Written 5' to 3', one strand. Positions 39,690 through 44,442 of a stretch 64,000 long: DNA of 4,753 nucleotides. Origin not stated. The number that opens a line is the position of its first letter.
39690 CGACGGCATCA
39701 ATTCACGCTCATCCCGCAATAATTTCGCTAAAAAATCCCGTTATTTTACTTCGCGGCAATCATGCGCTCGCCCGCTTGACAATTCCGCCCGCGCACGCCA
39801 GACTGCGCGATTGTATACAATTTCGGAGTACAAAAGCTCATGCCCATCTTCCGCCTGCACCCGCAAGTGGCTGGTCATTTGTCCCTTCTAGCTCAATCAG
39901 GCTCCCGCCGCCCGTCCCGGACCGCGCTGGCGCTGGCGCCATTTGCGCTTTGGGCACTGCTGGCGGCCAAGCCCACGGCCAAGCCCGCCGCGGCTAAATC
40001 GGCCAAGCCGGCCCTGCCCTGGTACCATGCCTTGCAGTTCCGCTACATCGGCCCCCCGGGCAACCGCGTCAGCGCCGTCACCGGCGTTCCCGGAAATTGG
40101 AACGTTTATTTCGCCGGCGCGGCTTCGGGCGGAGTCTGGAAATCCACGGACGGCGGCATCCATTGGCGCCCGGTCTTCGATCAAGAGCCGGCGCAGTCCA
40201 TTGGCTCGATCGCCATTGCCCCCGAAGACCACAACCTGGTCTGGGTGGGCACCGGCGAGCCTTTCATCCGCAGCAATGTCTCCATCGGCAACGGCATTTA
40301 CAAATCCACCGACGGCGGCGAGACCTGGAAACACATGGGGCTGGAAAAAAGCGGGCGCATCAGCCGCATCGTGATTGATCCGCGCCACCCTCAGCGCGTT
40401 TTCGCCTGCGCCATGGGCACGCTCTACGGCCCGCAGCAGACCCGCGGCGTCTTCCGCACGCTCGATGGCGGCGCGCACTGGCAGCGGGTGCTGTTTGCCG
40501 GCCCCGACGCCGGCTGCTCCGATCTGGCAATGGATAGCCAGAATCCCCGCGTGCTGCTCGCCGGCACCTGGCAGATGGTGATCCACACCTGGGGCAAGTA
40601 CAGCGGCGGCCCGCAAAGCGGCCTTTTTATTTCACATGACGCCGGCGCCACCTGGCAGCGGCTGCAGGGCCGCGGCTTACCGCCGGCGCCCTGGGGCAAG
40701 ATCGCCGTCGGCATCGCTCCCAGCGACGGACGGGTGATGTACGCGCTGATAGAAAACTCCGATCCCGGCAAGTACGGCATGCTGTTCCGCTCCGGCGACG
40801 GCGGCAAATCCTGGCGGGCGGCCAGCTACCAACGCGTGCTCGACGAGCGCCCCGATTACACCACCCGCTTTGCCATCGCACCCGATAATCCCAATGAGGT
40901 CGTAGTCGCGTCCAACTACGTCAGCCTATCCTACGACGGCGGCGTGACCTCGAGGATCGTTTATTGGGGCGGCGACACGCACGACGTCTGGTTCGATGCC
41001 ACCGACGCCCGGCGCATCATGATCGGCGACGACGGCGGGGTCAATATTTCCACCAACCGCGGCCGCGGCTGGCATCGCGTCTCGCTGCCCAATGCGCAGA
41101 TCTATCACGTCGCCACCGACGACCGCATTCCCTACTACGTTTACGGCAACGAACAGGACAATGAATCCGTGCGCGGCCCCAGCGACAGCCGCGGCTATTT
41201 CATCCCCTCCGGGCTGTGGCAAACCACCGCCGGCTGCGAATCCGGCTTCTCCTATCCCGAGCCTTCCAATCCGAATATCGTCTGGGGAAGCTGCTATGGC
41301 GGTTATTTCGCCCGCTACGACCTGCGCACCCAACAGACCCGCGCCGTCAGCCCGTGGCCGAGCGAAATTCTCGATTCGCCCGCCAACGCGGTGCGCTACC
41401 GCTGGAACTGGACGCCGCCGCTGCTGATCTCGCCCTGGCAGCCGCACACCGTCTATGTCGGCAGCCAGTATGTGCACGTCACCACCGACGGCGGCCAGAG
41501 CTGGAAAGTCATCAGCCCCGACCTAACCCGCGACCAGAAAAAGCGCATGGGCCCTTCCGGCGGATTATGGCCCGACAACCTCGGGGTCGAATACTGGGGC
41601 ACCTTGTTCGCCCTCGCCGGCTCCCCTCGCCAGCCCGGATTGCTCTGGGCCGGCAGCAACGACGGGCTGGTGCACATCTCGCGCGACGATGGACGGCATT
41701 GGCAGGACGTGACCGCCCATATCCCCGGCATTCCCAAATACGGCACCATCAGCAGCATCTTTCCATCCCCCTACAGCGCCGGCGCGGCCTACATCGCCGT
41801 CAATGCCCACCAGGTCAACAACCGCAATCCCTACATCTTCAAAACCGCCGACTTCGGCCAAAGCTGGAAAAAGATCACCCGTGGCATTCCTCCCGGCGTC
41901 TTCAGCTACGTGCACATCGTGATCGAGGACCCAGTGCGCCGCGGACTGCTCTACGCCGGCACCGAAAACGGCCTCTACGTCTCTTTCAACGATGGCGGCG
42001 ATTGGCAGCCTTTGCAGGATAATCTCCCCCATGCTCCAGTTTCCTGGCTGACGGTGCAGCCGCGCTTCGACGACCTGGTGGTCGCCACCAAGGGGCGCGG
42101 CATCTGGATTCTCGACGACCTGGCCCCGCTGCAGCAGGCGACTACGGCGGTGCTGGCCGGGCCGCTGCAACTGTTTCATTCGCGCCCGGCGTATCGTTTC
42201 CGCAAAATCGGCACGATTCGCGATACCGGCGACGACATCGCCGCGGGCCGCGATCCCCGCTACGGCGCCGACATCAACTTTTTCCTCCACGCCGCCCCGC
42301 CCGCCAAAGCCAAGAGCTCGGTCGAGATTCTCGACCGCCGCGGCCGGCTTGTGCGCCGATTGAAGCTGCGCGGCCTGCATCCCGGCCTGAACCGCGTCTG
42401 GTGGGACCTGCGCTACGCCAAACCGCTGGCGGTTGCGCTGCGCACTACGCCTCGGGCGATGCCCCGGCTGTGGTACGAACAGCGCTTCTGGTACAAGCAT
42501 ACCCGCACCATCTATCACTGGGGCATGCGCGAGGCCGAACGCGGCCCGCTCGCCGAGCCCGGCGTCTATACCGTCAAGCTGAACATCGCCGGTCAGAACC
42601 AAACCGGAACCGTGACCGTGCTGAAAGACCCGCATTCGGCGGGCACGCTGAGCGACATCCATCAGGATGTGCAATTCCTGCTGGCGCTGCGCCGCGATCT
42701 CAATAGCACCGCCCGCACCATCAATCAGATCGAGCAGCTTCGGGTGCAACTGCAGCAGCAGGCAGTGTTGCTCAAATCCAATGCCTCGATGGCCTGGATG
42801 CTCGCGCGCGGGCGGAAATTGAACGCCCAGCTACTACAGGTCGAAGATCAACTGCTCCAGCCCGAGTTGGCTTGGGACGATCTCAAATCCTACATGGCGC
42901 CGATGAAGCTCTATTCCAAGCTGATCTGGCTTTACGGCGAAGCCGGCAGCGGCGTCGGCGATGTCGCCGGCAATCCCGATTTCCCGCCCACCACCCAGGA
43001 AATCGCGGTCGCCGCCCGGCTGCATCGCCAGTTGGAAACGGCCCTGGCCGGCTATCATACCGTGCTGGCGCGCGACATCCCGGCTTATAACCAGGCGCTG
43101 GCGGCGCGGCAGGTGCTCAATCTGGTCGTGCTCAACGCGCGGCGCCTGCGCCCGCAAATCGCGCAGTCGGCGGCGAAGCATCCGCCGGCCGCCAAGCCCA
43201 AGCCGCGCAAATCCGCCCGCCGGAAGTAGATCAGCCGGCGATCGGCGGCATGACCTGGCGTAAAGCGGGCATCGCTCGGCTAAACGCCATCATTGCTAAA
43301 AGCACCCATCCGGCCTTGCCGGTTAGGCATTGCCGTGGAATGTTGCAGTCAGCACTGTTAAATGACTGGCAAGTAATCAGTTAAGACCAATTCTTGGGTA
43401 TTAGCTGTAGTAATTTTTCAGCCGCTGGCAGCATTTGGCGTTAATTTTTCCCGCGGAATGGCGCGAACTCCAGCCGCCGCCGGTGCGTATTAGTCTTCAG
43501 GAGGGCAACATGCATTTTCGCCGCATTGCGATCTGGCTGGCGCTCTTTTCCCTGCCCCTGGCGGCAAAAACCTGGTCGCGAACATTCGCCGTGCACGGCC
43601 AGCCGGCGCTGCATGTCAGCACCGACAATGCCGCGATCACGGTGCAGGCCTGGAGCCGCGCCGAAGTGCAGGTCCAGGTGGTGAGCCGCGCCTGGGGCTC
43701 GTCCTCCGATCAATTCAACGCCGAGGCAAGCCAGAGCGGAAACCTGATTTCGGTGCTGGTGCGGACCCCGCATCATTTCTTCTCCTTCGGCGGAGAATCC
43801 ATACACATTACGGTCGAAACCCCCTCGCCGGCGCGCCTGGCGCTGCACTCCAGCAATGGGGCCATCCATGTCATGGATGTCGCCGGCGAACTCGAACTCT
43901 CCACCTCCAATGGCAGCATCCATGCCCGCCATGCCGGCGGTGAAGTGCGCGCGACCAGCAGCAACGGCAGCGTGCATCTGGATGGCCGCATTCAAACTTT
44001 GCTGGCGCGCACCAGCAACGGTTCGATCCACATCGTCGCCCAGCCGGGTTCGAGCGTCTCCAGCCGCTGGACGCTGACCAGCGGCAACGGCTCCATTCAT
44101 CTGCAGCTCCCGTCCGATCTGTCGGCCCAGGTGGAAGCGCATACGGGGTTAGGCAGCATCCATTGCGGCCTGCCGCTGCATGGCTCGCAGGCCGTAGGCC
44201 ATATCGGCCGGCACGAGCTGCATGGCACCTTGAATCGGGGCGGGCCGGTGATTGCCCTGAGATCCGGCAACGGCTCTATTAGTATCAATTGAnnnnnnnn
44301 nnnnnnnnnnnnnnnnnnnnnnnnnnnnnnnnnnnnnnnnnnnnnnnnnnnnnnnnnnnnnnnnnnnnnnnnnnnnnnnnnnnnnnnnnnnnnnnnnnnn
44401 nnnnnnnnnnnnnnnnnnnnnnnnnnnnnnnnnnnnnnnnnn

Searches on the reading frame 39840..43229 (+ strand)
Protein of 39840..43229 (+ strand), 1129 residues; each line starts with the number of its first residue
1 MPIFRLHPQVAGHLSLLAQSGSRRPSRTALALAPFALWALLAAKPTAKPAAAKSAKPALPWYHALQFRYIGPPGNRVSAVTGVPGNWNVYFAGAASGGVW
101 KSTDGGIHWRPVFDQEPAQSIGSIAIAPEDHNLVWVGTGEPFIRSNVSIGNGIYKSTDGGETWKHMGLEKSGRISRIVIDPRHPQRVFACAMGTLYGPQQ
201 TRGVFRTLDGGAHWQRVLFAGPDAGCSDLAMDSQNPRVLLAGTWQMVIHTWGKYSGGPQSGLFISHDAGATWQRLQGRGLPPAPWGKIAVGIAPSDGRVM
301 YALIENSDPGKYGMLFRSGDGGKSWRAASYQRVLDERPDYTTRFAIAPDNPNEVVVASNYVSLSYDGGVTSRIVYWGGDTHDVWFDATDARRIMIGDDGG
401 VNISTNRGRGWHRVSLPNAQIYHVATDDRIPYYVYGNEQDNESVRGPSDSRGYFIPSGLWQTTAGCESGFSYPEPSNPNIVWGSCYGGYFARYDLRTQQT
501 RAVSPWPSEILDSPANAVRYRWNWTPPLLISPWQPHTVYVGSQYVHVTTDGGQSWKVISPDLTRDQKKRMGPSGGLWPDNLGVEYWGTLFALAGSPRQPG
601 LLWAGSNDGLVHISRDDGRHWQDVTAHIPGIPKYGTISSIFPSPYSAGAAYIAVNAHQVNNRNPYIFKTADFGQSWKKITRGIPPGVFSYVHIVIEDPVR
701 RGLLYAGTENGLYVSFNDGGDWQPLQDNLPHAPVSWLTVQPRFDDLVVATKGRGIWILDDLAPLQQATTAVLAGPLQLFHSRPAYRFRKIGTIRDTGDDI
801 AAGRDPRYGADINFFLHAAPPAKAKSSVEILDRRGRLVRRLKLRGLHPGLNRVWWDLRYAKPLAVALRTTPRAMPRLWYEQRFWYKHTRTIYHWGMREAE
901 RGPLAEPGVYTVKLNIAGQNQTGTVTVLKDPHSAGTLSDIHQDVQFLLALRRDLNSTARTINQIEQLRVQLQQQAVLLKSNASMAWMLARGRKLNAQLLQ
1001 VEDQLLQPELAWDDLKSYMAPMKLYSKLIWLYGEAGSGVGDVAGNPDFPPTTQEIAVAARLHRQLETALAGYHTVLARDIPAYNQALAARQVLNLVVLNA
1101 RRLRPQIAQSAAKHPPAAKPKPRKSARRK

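Call 40: find_encoding_contigs(protein=window:39840-43229:+, flank=10000, max_places=3)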
Protein window:39840-43229:+ (1129 aa): no gene with exactly this product is on record in the collection.

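Call 48: search_protein_families(library=pfam, proteins=[window:39840-43229:+], max_evalue=0.1)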
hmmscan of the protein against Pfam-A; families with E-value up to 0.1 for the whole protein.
window:39840-43229:+ (1129 aa): 3 families
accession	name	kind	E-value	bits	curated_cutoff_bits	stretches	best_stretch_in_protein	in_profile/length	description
PF15902.12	Sortilin-Vps10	-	1.2e-25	90.7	33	3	153-276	3-113/446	Sortilin, neurotensin receptor 3,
PF02012.26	BNR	-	6.1e-10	38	27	0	154-164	1-11/12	BNR/Asp-box repeat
PF24316.1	Tli3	-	3.8e-05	24.4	27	0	117-168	48-101/129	T6SS Tli3 immunity protein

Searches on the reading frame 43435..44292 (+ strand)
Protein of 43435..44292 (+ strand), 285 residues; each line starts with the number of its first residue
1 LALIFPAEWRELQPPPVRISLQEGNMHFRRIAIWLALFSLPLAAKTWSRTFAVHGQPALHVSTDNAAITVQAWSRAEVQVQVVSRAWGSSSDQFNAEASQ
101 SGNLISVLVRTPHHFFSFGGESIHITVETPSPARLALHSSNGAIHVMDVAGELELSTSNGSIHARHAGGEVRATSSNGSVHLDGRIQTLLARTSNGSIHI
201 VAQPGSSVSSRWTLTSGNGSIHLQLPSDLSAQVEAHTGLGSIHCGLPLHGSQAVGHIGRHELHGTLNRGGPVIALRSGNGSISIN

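Call 48: search_protein_families(library=pfam, proteins=[window:43435-44292:+], max_evalue=0.1)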
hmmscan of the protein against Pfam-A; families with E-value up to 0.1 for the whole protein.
window:43435-44292:+ (285 aa): 2 families
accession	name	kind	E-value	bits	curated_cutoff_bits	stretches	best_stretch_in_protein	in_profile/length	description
PF13349.12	DUF4097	-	5.9e-09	36.1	22.9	2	59-201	4-151/247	Toastrack DUF4097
PF24016.2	DUF7330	-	6.3e-05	23.1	27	1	153-243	44-129/187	Domain of unknown function (DUF7330)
